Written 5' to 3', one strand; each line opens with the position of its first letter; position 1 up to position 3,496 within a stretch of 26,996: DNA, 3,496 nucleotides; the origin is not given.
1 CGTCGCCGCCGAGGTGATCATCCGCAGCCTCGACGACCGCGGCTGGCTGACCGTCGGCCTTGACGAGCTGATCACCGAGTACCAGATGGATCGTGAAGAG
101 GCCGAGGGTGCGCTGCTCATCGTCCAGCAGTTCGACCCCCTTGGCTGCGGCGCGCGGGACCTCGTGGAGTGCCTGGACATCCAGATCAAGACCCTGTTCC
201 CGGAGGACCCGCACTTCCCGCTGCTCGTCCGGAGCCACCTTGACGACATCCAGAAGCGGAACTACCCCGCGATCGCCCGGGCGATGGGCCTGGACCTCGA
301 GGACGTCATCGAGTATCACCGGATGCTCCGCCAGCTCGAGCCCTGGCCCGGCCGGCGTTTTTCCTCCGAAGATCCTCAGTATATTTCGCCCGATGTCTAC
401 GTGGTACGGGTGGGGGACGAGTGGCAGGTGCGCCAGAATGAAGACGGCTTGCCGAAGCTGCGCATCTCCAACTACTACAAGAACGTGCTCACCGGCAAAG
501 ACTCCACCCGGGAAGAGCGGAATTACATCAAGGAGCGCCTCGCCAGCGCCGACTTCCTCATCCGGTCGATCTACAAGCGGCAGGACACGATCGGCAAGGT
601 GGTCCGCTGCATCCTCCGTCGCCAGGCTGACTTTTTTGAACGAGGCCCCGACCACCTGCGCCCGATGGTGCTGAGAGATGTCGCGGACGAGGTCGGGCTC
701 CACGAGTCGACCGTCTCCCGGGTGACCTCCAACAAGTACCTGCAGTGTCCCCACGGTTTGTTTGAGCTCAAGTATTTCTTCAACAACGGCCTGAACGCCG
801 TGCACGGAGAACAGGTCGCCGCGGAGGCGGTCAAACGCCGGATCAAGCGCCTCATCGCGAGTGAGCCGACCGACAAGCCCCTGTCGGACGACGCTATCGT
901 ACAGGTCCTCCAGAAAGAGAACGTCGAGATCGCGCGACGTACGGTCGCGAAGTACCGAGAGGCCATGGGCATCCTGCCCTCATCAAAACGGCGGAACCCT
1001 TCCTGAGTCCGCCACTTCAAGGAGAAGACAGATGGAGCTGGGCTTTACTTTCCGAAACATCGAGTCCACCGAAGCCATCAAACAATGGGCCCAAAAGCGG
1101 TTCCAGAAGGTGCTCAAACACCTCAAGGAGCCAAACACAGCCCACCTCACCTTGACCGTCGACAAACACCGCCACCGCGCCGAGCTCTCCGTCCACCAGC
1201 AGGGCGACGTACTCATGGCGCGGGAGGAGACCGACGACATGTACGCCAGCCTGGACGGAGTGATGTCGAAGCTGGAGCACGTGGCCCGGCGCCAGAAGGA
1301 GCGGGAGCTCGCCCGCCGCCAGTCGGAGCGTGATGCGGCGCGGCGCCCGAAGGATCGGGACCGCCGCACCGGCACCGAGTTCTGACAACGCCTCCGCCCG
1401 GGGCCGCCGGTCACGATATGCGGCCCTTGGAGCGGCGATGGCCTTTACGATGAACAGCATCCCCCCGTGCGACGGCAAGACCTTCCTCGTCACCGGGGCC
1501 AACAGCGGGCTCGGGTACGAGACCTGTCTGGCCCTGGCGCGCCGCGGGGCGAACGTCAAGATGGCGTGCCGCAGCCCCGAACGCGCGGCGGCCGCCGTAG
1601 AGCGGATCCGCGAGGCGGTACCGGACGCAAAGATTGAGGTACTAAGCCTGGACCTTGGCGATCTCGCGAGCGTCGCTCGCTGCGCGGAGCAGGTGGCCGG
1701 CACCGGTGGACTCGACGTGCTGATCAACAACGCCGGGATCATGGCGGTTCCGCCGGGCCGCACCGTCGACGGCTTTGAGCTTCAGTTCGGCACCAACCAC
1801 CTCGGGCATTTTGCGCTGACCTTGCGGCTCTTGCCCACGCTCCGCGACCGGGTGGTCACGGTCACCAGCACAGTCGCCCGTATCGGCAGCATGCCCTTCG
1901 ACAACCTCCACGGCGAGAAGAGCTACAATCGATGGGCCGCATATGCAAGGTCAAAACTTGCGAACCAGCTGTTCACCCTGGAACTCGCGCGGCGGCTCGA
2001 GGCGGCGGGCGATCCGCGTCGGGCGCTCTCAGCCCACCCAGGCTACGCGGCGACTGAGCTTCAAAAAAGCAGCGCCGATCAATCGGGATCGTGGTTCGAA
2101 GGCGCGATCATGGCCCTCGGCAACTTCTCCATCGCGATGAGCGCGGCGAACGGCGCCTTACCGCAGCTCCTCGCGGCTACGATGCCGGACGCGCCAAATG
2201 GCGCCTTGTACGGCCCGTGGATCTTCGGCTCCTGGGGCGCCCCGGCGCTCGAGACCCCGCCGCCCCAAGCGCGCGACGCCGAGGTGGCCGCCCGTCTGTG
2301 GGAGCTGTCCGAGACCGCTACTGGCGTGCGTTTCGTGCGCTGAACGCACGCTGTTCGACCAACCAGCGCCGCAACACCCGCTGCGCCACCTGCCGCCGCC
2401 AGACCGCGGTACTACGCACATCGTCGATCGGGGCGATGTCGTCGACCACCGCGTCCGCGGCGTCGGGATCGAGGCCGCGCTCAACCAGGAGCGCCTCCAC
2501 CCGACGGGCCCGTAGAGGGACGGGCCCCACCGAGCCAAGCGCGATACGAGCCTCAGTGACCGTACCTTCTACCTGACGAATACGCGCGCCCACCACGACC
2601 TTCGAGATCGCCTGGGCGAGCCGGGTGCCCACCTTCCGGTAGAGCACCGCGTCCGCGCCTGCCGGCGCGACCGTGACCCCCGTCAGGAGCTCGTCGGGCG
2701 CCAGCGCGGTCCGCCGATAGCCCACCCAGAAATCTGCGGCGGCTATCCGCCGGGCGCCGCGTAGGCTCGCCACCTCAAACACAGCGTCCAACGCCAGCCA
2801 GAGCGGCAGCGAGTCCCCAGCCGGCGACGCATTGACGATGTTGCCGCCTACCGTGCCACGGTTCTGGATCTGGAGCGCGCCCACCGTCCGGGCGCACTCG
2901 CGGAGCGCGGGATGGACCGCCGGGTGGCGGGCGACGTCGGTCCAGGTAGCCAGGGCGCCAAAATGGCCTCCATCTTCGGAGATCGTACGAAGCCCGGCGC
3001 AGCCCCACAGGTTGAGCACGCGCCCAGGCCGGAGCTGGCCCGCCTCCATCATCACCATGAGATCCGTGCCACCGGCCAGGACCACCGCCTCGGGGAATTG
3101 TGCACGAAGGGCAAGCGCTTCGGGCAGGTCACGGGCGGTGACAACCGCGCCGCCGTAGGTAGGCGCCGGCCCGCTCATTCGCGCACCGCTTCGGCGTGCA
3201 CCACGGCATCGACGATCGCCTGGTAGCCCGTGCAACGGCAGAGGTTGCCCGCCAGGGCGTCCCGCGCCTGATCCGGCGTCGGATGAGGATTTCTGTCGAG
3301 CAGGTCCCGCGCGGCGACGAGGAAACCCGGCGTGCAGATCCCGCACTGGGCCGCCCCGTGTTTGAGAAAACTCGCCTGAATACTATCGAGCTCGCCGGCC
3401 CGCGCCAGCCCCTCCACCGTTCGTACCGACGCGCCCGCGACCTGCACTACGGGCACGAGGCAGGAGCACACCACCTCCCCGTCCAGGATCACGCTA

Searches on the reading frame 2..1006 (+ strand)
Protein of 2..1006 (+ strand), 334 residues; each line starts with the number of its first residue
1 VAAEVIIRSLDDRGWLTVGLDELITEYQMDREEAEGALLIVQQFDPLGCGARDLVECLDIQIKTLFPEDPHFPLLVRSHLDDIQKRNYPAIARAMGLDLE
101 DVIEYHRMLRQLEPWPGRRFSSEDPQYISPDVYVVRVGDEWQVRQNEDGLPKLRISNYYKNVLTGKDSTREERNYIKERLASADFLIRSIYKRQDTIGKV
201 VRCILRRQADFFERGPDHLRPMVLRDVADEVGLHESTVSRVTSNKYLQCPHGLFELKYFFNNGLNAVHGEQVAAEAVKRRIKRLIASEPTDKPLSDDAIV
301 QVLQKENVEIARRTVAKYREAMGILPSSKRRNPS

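Call 21: search_protein_families(library=pfam, proteins=[window:2-1006:+], max_evalue=0.0001)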
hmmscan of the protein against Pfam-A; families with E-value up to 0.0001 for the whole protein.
window:2-1006:+ (334 aa): 2 families
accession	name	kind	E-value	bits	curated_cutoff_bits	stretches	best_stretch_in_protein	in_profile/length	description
PF04552.19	Sigma54_DBD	-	6.1e-62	208.5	22.8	1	174-331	2-159/160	Sigma-54, DNA binding domain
PF04963.19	Sigma54_CBD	-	2.8e-47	161.3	22.9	1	3-159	33-185/185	Sigma-54 factor, core binding domain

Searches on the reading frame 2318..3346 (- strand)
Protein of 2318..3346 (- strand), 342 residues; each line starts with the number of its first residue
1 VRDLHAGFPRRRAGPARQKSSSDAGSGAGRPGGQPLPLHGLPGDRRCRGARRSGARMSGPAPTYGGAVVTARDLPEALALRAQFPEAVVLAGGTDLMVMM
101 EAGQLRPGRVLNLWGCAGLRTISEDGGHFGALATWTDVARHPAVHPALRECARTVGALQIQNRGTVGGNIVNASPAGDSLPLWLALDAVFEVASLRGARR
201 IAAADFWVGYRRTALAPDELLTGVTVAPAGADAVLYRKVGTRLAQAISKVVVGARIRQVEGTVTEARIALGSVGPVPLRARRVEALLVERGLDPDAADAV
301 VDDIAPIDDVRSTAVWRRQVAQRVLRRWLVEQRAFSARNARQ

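Call 21: search_protein_families(library=pfam, proteins=[window:2318-3346:-], max_evalue=0.0001)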
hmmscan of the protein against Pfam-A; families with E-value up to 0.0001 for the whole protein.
window:2318-3346:- (342 aa): 2 families
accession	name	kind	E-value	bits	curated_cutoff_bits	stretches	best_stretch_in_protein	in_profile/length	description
PF00941.27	FAD_binding_5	-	2.4e-38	132.1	27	1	68-226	5-167/170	FAD binding domain in molybdopterin dehydrogenase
PF03450.22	CO_deh_flav_C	-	6.7e-17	61.9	25.5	1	238-330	4-100/102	CO dehydrogenase flavoprotein C-terminal domain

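Call 42: find_encoding_contigs(protein=window:2318-3178:-, flank=10000, max_places=3)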
Protein window:2318-3178:- (286 aa): 2 contigs read that carry it; 2 places shown.
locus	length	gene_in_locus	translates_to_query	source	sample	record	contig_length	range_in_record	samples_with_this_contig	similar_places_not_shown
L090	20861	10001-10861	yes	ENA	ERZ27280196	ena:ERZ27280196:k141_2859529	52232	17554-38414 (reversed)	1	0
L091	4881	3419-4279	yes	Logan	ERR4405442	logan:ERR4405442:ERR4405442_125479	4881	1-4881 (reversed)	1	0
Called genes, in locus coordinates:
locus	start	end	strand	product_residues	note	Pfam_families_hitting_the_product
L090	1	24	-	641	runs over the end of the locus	PF00890:FAD_binding_2, PF01266:DAO (weak), PF07992:Pyr_redox_2 (faint), PF02910:Succ_DH_flav_C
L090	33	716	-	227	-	PF01127:Sdh_cyt (faint)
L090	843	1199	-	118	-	PF00873:ACR_tran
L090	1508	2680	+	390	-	PF00285:Citrate_synt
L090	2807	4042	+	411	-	PF08442:ATP-grasp_2, PF13549:ATP-grasp_5 (faint), PF24948:Citrate_synth_N, PF00549:Ligase_CoA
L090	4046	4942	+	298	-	PF02629:CoA_binding, PF13607:Succ_CoA_lig, PF00549:Ligase_CoA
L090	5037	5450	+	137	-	PF00334:NDK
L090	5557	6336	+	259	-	-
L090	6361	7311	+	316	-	PF04391:DUF533 (weak), PF05099:TerB (weak)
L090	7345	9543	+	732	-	PF01315:Ald_Xan_dh_C, PF02738:MoCoBD_1, PF20256:MoCoBD_2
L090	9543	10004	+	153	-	PF00111:Fer2, PF01799:Fer2_2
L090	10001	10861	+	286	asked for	PF00941:FAD_binding_5, PF03450:CO_deh_flav_C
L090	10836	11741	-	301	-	PF00106:adh_short, PF08659:KR (weak), PF13561:adh_short_C2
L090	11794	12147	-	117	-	PF02482:Ribosomal_S30AE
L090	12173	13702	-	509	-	PF00309:Sigma54_AID, PF04963:Sigma54_CBD, PF04552:Sigma54_DBD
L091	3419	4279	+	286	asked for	PF00941:FAD_binding_5, PF03450:CO_deh_flav_C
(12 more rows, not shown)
